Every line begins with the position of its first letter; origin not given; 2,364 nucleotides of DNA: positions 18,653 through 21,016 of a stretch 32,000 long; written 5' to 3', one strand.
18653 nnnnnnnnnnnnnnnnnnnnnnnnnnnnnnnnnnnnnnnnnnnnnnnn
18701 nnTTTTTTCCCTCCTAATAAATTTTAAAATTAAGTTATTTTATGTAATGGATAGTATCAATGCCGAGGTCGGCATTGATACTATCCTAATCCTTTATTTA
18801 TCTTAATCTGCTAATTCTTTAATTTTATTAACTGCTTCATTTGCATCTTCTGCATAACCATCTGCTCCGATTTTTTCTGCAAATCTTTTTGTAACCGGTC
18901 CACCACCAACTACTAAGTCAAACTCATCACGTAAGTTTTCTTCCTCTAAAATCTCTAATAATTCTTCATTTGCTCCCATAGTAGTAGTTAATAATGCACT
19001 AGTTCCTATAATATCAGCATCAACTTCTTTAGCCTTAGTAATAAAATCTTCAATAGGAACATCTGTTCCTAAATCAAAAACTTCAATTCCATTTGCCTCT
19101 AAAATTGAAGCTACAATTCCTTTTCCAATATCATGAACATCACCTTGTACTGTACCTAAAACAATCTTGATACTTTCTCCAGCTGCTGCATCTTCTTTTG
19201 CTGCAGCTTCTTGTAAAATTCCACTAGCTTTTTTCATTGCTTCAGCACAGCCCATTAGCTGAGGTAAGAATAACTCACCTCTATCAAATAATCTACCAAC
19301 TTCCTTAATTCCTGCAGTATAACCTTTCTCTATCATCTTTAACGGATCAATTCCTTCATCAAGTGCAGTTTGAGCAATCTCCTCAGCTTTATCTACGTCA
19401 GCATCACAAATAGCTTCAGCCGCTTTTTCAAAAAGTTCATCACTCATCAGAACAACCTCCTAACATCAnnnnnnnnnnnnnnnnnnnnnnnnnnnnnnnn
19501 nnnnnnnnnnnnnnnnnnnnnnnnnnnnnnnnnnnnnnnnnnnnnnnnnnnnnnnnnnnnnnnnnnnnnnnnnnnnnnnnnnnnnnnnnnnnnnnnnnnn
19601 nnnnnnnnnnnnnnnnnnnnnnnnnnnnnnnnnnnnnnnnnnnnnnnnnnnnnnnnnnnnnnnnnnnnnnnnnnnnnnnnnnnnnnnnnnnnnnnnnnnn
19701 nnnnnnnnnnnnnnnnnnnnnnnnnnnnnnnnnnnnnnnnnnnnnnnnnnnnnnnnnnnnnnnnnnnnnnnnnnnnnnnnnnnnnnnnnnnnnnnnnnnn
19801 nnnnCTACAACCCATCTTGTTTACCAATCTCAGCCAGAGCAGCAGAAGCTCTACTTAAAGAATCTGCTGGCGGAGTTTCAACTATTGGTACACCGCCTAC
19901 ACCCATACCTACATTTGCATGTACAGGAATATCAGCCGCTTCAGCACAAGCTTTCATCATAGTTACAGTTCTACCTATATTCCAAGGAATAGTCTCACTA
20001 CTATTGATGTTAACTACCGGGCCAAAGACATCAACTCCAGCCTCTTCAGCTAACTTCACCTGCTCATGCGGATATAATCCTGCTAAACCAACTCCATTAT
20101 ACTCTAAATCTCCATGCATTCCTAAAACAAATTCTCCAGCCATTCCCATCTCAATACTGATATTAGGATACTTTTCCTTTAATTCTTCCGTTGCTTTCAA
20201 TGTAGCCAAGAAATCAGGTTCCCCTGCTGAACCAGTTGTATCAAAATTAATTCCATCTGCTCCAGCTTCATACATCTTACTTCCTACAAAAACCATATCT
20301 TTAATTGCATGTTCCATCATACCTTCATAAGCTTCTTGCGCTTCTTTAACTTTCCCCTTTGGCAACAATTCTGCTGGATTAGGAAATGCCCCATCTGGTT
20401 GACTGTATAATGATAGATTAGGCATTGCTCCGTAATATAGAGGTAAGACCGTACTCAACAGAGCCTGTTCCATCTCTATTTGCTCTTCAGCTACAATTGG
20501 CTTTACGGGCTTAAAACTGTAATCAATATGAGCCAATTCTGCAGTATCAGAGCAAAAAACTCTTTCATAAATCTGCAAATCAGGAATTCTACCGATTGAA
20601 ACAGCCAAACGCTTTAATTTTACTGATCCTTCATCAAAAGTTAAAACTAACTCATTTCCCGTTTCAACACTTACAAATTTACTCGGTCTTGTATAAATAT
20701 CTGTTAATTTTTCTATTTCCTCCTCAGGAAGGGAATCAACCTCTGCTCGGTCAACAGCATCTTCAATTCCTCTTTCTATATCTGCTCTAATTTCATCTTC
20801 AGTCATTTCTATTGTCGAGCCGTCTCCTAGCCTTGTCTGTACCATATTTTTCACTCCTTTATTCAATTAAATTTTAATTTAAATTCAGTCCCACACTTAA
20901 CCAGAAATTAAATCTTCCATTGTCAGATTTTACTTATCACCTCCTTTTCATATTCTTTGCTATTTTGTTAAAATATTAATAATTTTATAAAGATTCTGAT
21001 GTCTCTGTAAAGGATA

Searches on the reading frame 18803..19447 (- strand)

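Call 72: search_protein_families(library=pfam, proteins=[window:18803-19447:-], max_evalue=0.00001)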
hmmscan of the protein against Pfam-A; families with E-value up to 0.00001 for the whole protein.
window:18803-19447:- (214 aa): 2 families
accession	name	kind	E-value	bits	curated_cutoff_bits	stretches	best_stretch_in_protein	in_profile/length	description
PF02310.24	B12-binding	-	4e-25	88.4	32.1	1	93-206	1-120/121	B12 binding domain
PF02607.22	B12-binding_2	-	5.6e-21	75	23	1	6-78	2-73/74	B12 binding domain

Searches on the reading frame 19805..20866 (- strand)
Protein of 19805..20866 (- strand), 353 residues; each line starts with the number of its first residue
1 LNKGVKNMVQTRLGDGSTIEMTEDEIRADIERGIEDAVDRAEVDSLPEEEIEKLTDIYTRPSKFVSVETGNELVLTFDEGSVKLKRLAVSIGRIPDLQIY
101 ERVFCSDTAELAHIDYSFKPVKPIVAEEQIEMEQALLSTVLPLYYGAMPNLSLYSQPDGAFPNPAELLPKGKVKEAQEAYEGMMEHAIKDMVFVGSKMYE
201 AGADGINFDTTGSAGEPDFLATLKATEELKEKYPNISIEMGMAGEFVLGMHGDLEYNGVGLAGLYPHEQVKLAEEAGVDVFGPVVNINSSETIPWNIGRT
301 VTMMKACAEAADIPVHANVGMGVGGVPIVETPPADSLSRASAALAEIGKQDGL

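Call 72: search_protein_families(library=pfam, proteins=[window:19805-20866:-], max_evalue=0.00001)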
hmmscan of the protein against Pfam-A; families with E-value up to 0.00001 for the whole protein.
window:19805-20866:- (353 aa): 1 family
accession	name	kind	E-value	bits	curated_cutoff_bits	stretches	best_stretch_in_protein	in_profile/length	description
PF09505.15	Dimeth_Pyl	-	3.4e-171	570.3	25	1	9-353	3-353/463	Dimethylamine methyltransferase (Dimeth_PyL)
